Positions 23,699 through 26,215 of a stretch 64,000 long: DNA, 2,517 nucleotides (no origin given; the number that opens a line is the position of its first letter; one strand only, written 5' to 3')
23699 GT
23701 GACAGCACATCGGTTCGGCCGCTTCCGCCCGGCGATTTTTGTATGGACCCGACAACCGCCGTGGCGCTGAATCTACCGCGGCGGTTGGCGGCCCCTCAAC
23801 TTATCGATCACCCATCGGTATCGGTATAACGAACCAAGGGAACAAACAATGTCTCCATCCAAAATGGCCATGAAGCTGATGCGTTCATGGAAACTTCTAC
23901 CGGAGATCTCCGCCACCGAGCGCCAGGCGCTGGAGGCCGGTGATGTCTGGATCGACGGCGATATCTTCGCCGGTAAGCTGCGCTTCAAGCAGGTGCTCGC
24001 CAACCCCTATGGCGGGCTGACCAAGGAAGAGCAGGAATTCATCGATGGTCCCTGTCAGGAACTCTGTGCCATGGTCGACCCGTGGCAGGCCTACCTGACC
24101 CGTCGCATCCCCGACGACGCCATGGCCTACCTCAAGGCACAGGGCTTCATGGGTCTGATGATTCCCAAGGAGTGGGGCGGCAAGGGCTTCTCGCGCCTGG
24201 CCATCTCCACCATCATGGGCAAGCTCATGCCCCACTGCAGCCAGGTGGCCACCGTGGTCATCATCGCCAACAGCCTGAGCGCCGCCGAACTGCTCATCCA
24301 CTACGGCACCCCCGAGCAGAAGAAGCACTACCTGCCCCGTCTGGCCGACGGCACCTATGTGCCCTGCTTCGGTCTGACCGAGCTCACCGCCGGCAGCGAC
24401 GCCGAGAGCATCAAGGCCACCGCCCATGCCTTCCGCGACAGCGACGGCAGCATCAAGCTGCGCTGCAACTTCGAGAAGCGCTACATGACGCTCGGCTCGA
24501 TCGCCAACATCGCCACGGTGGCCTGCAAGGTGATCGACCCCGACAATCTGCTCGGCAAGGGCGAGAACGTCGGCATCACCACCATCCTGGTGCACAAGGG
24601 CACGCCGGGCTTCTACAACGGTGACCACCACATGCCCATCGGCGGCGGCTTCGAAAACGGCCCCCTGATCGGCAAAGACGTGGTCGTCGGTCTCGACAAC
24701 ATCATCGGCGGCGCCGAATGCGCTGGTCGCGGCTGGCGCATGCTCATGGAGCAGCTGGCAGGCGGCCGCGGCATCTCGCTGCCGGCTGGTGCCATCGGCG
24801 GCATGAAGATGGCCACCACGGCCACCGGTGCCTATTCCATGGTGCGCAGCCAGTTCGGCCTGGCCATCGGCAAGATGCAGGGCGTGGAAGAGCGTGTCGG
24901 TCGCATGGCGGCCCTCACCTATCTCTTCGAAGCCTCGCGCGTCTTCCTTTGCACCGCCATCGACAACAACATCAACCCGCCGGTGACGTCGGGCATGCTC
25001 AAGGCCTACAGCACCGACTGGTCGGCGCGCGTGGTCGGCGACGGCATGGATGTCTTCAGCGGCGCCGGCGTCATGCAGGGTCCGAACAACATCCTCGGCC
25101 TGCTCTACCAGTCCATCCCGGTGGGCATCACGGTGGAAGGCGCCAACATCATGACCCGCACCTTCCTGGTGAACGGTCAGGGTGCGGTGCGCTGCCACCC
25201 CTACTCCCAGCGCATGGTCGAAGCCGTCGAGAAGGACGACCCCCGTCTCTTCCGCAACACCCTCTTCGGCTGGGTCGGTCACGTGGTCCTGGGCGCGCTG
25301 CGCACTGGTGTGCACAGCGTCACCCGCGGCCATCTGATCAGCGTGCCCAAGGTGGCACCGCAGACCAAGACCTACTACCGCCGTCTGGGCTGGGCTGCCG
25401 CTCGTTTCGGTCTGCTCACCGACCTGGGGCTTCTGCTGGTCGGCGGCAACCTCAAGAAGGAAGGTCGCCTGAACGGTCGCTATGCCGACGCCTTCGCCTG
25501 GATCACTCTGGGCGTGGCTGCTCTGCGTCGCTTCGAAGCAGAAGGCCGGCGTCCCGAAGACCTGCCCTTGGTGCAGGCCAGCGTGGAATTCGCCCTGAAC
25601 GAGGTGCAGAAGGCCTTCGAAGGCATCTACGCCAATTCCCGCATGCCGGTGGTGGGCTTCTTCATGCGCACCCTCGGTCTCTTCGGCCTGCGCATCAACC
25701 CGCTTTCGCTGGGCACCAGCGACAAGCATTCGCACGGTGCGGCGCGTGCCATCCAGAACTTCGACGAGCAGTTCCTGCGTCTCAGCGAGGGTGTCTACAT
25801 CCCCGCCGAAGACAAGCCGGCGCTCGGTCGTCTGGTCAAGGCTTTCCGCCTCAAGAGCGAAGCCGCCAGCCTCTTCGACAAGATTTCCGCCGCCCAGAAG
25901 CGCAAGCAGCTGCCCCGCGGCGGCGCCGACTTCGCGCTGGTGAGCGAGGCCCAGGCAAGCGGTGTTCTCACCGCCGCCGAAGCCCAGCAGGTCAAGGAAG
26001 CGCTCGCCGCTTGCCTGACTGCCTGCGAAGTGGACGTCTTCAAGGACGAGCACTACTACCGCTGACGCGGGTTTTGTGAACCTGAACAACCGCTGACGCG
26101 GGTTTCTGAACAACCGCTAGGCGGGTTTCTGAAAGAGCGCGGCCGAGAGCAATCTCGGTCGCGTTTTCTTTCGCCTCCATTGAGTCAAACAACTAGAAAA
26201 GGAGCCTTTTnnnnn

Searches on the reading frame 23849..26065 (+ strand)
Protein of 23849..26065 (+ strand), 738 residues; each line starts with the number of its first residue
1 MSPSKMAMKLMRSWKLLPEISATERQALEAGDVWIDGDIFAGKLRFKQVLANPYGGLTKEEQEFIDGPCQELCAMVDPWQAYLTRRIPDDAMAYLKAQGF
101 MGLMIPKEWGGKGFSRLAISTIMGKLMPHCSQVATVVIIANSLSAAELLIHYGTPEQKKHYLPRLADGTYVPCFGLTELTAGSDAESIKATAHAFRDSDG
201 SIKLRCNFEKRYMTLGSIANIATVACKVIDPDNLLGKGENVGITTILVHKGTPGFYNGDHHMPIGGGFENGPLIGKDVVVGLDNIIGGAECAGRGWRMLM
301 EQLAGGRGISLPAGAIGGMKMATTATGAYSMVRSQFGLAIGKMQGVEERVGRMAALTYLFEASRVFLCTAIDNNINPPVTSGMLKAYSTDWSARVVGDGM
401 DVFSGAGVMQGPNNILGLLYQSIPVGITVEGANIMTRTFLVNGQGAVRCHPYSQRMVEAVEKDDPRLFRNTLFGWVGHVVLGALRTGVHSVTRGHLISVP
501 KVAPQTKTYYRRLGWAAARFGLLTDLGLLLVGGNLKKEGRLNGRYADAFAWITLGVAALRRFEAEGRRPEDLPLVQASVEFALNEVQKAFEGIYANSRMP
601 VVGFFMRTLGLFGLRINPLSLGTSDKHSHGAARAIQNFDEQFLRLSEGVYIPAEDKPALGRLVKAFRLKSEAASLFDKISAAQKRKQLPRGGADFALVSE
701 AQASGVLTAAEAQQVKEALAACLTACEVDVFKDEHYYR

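Call 4: search_protein_families(library=pfam, proteins=[window:23849-26065:+], max_evalue=0.1)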
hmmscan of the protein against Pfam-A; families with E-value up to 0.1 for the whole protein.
window:23849-26065:+ (738 aa): 6 families
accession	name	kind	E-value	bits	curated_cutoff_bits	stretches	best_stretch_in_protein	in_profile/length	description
PF09317.16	ACDH_C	-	5e-66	223.7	25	1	447-731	1-284/284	Acyl-CoA dehydrogenase, C-terminal, bacterial type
PF02771.21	Acyl-CoA_dh_N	-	3.8e-19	69.6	22.9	1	61-168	4-112/113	Acyl-CoA dehydrogenase, N-terminal domain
PF00441.29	Acyl-CoA_dh_1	-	1.4e-14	54.9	22.4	1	293-437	1-142/150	Acyl-CoA dehydrogenase, C-terminal domain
PF02770.24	Acyl-CoA_dh_M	-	6.1e-10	39.6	33.3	1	173-265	1-83/97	Acyl-CoA dehydrogenase, middle domain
PF22924.1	ACOX_C_alpha1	-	0.02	15.2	27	0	380-435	106-159/169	Acyl-CoA oxidase, C-alpha1 domain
PF18185.7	STALD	-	0.058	13.3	24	0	360-441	13-92/211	Sir2- and TIR-associating SLOG family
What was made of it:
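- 23849..26065 (+): Neighbour: FadE-type acyl-CoA dehydrogenase-like gene between the M4 gene and the target. Pfam ACDH_C and Acyl-CoA_dh_N, M and 1 (call 4).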

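Call 18: search_protein_families(library=padloc, proteins=[window:23849-26065:+], max_evalue=0.1)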
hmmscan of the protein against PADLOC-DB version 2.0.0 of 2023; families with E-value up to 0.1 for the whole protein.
window:23849-26065:+ (738 aa): 0 families
